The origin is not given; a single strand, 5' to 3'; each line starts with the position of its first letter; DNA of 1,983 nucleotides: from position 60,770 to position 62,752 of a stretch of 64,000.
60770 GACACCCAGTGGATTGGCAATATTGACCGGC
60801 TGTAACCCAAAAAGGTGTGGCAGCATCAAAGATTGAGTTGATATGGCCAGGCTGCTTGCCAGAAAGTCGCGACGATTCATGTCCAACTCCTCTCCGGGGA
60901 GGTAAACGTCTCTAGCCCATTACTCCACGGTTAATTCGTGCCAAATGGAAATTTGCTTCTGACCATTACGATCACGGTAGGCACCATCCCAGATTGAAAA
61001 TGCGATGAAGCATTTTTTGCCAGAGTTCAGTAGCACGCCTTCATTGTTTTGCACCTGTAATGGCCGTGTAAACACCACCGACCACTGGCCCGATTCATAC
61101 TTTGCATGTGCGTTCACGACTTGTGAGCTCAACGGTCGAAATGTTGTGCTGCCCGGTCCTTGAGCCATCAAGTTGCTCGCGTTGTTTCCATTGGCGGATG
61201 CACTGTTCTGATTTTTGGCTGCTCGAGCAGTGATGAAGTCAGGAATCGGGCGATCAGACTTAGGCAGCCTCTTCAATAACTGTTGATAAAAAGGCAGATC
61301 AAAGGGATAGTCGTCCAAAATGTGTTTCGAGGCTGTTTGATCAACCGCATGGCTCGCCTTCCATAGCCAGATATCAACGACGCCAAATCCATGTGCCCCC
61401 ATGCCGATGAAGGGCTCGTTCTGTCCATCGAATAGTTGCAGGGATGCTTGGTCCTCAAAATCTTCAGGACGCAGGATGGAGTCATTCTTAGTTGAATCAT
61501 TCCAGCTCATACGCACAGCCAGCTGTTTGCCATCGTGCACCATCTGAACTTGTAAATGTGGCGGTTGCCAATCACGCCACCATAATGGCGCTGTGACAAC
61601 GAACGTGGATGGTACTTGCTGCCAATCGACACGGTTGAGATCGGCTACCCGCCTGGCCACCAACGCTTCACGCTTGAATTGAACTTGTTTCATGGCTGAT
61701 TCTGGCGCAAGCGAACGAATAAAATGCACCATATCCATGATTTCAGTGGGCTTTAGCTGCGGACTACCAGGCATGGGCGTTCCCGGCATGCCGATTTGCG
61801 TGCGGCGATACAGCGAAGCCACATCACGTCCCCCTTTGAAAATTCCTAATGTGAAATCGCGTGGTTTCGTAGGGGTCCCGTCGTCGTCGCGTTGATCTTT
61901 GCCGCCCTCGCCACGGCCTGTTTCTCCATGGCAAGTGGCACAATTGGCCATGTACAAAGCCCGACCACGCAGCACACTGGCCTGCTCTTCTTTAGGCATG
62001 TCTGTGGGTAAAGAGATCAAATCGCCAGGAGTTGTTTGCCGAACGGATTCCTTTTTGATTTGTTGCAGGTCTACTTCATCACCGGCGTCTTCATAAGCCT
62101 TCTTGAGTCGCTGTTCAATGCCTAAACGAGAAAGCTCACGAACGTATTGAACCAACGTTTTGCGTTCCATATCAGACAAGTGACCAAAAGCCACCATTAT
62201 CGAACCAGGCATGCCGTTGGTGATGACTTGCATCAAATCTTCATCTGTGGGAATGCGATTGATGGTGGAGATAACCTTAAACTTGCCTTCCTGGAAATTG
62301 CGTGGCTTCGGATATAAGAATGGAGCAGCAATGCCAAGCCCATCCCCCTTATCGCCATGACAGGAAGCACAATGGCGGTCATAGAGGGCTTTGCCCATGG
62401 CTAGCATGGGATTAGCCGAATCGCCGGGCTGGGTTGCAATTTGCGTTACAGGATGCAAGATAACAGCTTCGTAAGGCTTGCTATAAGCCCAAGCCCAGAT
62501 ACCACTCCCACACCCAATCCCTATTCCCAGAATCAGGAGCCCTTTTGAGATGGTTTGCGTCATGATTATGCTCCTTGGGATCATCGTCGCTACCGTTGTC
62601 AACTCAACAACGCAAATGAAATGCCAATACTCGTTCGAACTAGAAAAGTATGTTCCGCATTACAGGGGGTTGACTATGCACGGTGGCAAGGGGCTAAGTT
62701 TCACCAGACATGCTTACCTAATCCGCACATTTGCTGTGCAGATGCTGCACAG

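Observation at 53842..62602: Complete periplasmic NXR/NAR-type molybdoenzyme operon in a genome context that does not look like a nitrifier or anammox bacterium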

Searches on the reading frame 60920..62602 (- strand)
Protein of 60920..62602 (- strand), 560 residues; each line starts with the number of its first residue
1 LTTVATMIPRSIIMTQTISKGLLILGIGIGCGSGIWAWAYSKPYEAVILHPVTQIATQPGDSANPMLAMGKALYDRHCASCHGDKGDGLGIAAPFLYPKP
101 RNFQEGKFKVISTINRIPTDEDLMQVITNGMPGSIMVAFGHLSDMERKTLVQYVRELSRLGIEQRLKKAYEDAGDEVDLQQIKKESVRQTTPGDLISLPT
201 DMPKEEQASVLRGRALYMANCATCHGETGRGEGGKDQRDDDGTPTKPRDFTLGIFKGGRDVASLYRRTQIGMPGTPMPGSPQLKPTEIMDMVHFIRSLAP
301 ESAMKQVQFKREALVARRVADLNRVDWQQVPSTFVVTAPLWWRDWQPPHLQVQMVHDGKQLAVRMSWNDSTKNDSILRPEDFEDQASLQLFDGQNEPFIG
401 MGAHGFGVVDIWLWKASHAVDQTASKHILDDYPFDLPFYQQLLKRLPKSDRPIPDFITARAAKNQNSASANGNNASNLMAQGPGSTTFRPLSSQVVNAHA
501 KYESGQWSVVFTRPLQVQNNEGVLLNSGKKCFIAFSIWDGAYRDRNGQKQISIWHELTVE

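Call 3: search_protein_families(library=pfam, proteins=[window:60920-62602:-], max_evalue=0.01)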
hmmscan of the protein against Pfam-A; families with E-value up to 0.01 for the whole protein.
window:60920-62602:- (560 aa): 3 families
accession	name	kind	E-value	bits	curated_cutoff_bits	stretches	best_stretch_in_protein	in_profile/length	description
PF00034.26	Cytochrom_C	-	8.2e-25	88.4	21.3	2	212-298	3-89/90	Cytochrome c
PF09459.16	EB_dh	-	1.8e-22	81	33.3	1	326-549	3-235/236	Ethylbenzene dehydrogenase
PF13442.11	Cytochrome_CBB3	-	3e-20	72.8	27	2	68-154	4-68/68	Cytochrome C oxidase, cbb3-type, subunit III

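Call 4: search_protein_families(library=ncbifam, proteins=[window:60920-62602:-], max_evalue=0.01)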
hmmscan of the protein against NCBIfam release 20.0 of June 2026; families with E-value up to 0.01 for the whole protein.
window:60920-62602:- (560 aa): 14 families
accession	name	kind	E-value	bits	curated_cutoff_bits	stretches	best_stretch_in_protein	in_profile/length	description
TIGR03477.1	DMSO_red_II_gam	subfamily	8.3e-29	100.4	169.85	2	469-558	114-205/206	DMSO reductase family type II enzyme, heme b subunit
NF011054.0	PRK14486.1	equivalog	6.6e-18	65.2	447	2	196-297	200-289/294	putative bifunctional cbb3-type cytochrome c oxidase subunit II/cytochrome c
NF042980.1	EthbenzDh_ebdC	equivalog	1.6e-15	57.1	400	2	470-552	122-204/214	ethylbenzene dehydrogenase subunit gamma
TIGR00782.1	ccoP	equivalog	2.8e-13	49.8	179.95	2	48-176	89-208/285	cytochrome-c oxidase, cbb3-type subunit III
NF050122.1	bc1_QcrC_actin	exception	3.8e-11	42.8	200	2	204-231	35-62/253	cytochrome bc1 complex diheme cytochrome c subunit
NF033864.1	cytochrome579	equivalog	1.2e-09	38.2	280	1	64-187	46-165/179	cytochrome 579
TIGR03872.1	cytochrome_MoxG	equivalog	5.2e-07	29.9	147.8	1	174-300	9-123/133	cytochrome c(L), periplasmic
NF040606.1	CytoC_perox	subfamily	8.2e-07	28.6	150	0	202-233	290-321/524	di-heme-cytochrome C peroxidase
NF045774.1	cytochro_C551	exception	3.6e-05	23.7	118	0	204-232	33-61/110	cytochrome c551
TIGR04494.1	c550_PedF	equivalog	3.7e-05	23.6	122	0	66-92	50-76/133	cytochrome c-550 PedF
NF045773.1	cytochro_C550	exception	6e-05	23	125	0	205-234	44-73/118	cytochrome c550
TIGR03154.1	sulfolob_CbsA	equivalog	0.0003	19.8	468.4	1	495-545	344-397/465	cytochrome b558/566 subunit A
NF045930.1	Cytc6PetJCyano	equivalog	0.00097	19.1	135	0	66-84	27-45/110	cytochrome c6 PetJ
TIGR03806.1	chp_HNE_0200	subfamily_domain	0.0052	16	313.3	0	166-232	163-232/314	SO2930 family diheme c-type cytochrome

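Call 7: search_solved_structures(query=window:60920-62602:-, max_evalue=0.001, show_alignments=1)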
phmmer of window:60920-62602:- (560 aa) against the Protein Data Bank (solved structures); distinct sequences matched with E-value up to 0.001: 16.
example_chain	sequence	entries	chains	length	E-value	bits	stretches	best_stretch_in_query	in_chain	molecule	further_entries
6h5l_B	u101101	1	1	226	4e-35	124.4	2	195-302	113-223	Conserved hypothetical cytochrome protein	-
7b04_C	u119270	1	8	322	9.3e-17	63.8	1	351-560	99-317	Nitrite oxidoreductase subunit C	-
2ivf_C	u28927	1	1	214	3.8e-09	38.7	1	470-552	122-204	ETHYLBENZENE DEHYDROGENASE GAMMA-SUBUNIT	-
8hcr_C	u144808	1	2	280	9.2e-06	27.5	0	46-94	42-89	Cytochrome bc1 complex cytochrome c subunit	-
7e1v_O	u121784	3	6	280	9.2e-06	27.5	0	46-94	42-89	Cytochrome bc1 complex cytochrome c subunit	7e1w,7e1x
7q21_C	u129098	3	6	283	1.4e-05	26.9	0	46-94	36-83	Cytochrome bc1 complex cytochrome c subunit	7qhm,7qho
6hwh_M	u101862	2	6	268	1.5e-05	26.8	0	46-95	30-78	Cytochrome bc1 complex cytochrome c subunit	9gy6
8ovc_O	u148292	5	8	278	1.6e-05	26.7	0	34-95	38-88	Cytochrome bc1 complex cytochrome c subunit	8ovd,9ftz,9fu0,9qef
6adq_C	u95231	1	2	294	2e-05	26.4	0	34-95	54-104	Cytochrome bc1 complex cytochrome c subunit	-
9vr0_A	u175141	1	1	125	2.8e-05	25.9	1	207-304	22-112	Cytochrome c552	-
7o9u_A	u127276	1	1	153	4.9e-05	25.1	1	207-304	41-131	Cytochrome c552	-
9wcx_U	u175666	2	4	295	0.00013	23.8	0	50-94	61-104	Cytochrome bc1 complex cytochrome c subunit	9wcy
7vzg_C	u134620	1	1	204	0.00019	23.2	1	168-298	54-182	Cytochrome c, mono-and diheme variants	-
6f0k_E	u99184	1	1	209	0.00022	23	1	65-159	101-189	Quinol:cytochrome c oxidoreductase monoheme cytochrome subunit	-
7vzr_C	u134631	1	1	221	0.00023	22.9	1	168-298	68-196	Cytochrome c, mono-and diheme variants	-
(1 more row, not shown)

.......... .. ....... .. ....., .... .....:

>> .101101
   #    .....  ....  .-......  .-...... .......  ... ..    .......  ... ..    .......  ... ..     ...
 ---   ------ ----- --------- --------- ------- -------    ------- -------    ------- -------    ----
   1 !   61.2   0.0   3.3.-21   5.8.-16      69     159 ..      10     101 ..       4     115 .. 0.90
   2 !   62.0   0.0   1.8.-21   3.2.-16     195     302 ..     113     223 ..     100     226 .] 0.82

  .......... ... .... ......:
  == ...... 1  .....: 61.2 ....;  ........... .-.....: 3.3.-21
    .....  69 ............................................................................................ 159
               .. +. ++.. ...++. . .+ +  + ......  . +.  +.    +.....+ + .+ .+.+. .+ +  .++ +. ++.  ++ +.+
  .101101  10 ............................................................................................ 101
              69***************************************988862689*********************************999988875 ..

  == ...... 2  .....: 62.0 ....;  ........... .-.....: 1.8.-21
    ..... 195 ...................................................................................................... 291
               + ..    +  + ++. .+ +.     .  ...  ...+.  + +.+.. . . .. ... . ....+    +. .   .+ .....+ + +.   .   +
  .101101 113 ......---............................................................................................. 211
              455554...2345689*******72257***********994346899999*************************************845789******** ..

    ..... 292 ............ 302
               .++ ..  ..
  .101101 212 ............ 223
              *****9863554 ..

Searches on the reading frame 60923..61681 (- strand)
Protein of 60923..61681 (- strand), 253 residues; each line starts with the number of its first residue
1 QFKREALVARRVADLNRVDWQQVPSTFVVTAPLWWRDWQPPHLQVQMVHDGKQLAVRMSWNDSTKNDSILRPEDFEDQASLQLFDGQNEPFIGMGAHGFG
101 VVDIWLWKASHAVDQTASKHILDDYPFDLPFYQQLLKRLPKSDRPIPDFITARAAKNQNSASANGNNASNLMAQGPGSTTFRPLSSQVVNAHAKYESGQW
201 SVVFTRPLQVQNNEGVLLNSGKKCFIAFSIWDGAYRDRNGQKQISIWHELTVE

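Call 57: search_solved_structures(query=window:60923-61681:-, max_evalue=0.01, show_alignments=3)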
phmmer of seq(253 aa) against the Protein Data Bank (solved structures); distinct sequences matched with E-value up to 0.01: 2.
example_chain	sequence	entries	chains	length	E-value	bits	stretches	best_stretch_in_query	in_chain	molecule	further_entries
7b04_C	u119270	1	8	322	2.3e-17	66.4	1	44-253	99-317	Nitrite oxidoreductase subunit C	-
2ivf_C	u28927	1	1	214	2.5e-10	43.3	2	163-245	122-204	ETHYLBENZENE DEHYDROGENASE GAMMA-SUBUNIT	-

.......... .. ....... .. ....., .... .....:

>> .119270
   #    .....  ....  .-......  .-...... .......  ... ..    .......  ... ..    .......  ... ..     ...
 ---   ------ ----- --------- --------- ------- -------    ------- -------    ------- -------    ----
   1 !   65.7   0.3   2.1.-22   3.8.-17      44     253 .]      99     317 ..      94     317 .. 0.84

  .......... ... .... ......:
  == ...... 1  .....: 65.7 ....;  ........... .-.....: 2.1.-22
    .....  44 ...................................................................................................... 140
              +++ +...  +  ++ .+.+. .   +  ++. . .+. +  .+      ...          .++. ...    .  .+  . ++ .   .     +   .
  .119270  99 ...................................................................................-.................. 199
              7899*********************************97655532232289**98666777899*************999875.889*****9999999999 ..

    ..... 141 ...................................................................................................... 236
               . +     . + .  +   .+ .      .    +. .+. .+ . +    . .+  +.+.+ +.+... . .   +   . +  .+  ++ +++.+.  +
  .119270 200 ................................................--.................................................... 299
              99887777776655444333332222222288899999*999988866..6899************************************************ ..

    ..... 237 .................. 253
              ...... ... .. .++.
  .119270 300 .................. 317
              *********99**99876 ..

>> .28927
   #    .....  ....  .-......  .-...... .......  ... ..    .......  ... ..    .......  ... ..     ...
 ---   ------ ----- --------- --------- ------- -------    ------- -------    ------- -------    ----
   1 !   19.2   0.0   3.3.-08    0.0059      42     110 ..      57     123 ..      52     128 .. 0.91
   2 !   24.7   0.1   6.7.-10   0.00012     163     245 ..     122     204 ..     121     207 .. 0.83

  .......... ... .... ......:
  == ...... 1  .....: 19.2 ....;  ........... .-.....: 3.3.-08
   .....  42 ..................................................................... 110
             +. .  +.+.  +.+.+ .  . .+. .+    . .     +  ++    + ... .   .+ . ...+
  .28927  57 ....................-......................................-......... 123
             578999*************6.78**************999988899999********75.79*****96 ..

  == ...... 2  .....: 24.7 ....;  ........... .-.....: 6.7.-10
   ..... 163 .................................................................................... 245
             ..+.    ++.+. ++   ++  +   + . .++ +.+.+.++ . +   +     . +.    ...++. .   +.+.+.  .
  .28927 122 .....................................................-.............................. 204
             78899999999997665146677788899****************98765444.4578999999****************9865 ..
